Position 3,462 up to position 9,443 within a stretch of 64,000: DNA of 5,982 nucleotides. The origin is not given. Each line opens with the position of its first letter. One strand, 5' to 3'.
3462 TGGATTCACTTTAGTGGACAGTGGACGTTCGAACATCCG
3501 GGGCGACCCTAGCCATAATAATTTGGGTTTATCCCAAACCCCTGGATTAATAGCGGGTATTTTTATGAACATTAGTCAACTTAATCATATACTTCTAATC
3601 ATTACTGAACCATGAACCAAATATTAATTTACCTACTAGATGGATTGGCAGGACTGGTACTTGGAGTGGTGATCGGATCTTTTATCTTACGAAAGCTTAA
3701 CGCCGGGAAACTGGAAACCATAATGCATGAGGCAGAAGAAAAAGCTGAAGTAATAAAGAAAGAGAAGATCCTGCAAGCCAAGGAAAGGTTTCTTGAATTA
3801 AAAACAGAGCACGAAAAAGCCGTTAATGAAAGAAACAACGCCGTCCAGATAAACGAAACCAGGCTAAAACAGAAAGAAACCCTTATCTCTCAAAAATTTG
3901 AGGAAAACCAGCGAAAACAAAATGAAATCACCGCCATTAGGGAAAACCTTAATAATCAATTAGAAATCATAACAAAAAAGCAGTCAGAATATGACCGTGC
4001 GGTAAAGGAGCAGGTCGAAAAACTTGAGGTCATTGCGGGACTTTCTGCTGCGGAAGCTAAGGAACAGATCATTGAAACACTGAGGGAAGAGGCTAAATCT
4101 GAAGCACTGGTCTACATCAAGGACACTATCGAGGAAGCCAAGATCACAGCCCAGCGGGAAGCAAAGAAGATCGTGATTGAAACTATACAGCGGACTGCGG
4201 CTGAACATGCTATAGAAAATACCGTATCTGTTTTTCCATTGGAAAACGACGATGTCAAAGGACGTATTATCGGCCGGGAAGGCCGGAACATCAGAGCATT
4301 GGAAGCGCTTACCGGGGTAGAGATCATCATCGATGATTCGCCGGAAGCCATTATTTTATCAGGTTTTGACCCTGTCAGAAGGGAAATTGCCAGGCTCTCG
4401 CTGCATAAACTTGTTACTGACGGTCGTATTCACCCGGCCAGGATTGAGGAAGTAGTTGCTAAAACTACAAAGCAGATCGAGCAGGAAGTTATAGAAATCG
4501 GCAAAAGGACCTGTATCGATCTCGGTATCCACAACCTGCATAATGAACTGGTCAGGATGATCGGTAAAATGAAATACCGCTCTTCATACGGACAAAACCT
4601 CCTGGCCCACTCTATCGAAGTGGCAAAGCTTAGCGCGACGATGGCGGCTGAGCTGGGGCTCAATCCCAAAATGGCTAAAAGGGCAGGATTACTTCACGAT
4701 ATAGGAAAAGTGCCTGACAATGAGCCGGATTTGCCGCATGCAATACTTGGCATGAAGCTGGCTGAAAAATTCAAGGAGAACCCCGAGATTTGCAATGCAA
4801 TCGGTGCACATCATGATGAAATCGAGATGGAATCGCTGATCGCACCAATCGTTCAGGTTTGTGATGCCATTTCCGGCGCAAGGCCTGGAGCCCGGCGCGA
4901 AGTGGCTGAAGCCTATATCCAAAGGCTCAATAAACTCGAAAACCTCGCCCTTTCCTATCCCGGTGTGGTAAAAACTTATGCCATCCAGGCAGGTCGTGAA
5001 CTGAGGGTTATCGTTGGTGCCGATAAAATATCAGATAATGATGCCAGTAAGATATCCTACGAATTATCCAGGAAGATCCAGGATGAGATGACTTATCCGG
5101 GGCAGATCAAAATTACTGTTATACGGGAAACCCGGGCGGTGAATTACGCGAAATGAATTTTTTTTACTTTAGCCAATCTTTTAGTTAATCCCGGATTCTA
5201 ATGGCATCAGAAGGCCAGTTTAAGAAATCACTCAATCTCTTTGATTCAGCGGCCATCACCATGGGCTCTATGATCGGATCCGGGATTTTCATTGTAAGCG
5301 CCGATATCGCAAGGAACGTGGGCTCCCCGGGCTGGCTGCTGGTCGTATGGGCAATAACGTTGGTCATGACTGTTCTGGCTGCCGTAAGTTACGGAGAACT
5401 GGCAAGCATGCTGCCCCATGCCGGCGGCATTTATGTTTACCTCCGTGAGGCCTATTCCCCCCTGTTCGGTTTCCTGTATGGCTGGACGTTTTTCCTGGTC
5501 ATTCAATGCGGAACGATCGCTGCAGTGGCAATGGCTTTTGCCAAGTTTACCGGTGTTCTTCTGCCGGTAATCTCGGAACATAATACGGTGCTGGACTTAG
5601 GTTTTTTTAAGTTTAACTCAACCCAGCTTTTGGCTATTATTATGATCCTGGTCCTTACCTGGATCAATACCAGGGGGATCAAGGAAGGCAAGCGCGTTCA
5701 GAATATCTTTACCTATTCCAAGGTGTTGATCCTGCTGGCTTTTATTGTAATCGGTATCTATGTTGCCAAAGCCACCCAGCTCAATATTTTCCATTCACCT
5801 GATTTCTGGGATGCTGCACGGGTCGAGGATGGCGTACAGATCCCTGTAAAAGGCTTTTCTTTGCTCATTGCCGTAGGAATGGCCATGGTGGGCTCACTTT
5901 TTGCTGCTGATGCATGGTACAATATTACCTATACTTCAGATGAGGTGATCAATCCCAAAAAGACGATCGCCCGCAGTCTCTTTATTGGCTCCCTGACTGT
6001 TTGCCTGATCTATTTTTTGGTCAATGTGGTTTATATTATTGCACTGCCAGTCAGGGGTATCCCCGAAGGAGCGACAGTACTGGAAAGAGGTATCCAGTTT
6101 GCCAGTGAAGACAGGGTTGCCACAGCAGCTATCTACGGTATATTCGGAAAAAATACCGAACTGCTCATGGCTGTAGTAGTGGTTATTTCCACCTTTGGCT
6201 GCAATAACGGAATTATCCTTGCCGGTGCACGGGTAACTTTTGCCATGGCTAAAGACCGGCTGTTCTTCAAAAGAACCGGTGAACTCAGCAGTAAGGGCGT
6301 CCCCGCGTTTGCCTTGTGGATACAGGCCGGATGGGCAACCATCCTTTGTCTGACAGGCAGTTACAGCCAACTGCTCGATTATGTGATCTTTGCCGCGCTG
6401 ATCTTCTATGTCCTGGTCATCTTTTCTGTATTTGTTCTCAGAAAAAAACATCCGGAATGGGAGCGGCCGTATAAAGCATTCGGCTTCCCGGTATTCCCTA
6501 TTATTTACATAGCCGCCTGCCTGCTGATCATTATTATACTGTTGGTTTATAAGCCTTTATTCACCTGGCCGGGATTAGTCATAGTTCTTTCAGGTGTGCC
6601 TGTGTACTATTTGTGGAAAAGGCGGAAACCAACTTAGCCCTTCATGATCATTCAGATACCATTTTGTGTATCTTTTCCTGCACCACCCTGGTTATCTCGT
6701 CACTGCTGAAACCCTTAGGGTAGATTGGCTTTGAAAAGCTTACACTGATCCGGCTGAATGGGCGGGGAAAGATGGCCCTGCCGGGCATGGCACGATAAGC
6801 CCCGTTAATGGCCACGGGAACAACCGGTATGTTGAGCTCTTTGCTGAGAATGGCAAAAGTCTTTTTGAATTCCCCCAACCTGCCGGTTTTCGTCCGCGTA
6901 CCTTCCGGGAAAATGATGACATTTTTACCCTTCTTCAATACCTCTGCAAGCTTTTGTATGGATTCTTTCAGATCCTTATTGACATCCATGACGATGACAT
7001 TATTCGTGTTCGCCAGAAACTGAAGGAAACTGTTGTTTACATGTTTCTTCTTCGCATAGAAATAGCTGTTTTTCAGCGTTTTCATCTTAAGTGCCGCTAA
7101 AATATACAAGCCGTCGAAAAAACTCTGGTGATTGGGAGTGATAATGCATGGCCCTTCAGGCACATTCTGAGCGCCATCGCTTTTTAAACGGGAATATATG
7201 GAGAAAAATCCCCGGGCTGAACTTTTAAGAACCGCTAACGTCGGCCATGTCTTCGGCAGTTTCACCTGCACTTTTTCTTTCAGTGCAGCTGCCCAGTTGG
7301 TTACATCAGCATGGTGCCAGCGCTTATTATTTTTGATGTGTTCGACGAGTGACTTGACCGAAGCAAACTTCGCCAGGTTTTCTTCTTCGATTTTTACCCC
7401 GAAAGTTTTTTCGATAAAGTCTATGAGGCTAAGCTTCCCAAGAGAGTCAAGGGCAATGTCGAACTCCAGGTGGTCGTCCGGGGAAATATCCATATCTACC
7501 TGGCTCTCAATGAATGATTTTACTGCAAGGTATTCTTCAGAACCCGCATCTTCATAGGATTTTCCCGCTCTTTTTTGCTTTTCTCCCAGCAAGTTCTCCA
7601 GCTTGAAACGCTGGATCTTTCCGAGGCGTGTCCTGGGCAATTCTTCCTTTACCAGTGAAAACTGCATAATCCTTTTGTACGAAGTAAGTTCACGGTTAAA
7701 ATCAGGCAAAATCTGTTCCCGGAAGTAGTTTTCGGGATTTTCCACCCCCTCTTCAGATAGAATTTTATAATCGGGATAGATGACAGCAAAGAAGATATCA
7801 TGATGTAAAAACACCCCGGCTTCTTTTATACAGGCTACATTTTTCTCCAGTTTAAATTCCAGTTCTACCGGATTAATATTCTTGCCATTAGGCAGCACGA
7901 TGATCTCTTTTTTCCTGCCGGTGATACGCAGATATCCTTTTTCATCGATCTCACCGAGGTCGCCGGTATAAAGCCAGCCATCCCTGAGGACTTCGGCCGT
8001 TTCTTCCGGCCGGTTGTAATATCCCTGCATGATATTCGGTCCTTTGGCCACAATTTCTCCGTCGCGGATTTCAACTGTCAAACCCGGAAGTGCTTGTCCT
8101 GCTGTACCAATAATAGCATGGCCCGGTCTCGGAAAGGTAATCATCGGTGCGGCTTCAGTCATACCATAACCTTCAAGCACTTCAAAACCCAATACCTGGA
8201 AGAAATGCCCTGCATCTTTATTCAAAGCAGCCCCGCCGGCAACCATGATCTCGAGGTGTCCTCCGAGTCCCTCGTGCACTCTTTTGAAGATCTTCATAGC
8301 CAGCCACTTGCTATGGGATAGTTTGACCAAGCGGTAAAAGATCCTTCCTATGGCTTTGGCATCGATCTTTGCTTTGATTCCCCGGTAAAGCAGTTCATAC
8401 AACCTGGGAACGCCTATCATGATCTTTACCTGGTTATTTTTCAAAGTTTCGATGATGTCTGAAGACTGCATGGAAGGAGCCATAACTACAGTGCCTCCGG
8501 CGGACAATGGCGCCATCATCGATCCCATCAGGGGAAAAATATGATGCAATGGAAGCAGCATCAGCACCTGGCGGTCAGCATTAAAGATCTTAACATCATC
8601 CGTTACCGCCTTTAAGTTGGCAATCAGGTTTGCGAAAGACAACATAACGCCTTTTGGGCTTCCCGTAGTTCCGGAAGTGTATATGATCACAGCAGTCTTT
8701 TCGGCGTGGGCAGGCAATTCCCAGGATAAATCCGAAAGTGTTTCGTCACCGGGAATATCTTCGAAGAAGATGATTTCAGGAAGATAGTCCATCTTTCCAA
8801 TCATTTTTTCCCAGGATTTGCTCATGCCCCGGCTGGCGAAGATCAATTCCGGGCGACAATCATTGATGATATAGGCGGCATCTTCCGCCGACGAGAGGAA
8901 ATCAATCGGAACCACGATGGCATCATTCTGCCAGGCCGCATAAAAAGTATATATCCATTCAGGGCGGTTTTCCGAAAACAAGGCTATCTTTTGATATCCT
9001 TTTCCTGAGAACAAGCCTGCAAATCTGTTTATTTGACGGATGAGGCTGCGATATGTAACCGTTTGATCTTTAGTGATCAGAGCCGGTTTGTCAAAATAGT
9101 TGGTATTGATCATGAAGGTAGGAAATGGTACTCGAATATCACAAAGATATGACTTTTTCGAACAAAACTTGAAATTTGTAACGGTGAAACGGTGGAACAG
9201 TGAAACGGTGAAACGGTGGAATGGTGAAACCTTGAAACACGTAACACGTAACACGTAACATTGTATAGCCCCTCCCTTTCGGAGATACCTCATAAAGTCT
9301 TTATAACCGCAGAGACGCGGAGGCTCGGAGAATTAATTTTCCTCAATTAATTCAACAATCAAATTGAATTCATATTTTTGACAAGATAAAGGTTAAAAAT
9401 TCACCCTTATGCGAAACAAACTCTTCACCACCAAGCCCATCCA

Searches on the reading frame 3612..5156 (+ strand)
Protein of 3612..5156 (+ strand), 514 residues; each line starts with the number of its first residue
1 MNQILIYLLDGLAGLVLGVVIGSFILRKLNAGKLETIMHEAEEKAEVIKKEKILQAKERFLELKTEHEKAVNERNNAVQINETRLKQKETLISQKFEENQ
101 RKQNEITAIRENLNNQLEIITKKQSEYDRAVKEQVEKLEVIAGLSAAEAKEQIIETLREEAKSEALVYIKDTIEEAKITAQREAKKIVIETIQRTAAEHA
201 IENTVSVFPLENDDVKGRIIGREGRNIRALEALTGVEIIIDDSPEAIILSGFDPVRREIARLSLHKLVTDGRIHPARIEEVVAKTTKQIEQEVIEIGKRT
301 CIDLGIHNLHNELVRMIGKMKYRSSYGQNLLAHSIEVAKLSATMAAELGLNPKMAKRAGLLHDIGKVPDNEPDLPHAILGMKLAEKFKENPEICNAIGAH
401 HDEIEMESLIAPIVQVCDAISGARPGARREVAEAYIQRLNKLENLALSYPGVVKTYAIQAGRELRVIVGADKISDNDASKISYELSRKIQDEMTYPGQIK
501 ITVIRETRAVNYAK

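Call 35: search_protein_families(library=pfam, proteins=[window:3612-5156:+], max_evalue=0.001)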
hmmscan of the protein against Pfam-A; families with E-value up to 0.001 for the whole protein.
window:3612-5156:+ (514 aa): 5 families
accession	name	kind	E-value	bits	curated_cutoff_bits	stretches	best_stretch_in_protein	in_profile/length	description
PF12072.13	RNase_Y_N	-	2.4e-36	125.5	32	1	12-199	7-201/201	RNase Y N-terminal region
PF01966.28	HD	-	1.9e-19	70.5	22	1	331-421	2-114/116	HD domain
PF00013.35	KH_1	-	5.1e-08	33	21.5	1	215-261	10-61/66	KH domain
PF08668.18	HDOD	-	2.3e-06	27.7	22.9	1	288-367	56-133/196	HDOD domain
PF13083.13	KH_KhpA-B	-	0.00073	19.9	32.1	0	210-234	35-58/73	KhpA/KhpB, KH domain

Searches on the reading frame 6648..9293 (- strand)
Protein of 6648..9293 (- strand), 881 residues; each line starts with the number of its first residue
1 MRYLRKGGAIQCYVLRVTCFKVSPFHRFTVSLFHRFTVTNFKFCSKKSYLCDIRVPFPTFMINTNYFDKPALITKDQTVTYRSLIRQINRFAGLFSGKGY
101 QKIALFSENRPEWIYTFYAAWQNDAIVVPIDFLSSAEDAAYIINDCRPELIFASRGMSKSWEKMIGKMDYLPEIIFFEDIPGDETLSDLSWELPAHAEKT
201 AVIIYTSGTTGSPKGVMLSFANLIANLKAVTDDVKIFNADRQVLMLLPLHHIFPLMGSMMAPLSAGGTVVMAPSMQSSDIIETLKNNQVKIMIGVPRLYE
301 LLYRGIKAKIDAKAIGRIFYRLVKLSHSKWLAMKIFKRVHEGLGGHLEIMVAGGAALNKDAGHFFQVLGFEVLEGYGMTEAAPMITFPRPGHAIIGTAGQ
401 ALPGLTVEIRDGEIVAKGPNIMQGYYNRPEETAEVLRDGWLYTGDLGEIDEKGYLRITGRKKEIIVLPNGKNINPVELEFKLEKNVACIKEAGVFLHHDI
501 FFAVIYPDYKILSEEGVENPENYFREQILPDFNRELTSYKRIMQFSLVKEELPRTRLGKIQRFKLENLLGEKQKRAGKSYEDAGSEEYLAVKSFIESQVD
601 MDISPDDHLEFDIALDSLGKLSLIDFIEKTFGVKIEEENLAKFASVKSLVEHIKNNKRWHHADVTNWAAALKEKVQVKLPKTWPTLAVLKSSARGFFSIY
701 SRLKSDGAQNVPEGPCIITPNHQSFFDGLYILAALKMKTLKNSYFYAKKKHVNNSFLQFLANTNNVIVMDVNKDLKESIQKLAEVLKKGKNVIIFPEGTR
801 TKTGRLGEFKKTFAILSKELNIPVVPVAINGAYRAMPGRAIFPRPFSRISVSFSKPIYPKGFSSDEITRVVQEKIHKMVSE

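Call 35: search_protein_families(library=pfam, proteins=[window:6648-9293:-], max_evalue=0.001)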
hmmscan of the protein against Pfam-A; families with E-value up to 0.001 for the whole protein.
window:6648-9293:- (881 aa): 4 families
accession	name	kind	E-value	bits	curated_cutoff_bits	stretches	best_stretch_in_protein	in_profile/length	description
PF00501.34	AMP-binding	-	6.5e-73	246.2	29.9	1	66-426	8-384/384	AMP-binding enzyme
PF01553.26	Acyltransferase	-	5.1e-27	94.7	23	1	703-829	2-131/132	Acyltransferase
PF00550.31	PP-binding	-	1.5e-06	28.8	20.8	1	602-653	17-67/67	Phosphopantetheine attachment site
PF23562.2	AMP-binding_C_3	-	0.00025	21.8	20.8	1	463-566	2-109/124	AMP-binding enzyme C-terminal domain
